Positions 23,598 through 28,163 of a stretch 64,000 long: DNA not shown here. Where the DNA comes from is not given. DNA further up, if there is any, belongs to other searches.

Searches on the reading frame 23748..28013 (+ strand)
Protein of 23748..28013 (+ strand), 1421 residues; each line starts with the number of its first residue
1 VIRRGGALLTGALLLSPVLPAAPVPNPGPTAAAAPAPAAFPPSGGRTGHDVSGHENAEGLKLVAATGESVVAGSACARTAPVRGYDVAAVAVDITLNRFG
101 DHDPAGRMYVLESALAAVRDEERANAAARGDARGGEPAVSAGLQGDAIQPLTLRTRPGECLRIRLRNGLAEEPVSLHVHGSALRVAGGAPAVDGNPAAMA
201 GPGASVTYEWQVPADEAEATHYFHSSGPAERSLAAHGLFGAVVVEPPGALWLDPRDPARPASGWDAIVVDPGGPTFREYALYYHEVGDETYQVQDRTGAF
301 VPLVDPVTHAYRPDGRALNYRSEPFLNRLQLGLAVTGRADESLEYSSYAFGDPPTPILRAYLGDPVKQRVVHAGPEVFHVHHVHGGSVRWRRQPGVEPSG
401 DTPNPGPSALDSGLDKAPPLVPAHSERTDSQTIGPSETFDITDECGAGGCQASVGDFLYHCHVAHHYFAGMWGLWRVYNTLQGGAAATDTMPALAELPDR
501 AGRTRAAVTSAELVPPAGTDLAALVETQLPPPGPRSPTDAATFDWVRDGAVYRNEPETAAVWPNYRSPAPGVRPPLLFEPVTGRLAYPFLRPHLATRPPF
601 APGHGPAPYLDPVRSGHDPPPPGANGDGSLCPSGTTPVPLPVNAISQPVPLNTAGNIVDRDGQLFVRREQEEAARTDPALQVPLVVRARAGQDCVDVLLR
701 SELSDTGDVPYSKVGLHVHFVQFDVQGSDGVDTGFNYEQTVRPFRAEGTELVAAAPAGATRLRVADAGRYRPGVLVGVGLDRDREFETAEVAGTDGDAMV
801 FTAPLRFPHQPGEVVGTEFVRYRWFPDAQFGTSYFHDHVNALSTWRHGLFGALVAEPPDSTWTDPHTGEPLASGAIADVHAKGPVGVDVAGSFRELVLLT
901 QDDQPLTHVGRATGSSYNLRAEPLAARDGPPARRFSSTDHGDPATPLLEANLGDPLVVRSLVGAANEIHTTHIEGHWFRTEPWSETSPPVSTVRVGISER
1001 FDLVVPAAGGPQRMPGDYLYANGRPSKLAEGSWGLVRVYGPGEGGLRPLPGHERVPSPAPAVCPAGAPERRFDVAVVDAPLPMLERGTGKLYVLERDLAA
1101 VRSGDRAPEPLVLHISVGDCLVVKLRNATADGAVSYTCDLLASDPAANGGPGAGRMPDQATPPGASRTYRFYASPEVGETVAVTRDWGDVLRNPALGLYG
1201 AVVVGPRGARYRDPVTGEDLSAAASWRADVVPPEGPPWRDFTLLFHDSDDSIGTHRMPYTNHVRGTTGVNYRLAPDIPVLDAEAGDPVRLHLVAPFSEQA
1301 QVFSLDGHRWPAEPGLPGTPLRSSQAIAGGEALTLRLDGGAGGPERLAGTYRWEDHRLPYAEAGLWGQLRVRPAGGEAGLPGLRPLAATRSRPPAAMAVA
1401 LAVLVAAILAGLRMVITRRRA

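Call 101: search_protein_families(library=pfam, proteins=[window:23748-28013:+], max_evalue=0.00001)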
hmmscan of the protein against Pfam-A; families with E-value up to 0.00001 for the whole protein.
window:23748-28013:+ (1421 aa): 2 families
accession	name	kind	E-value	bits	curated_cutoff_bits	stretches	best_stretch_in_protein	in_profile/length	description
PF07732.21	Cu-oxidase_3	-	1.6e-21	77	21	1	149-247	26-117/119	Multicopper oxidase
PF07731.20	Cu-oxidase_2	-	3.5e-06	27.2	20.4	0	378-477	54-133/137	Multicopper oxidase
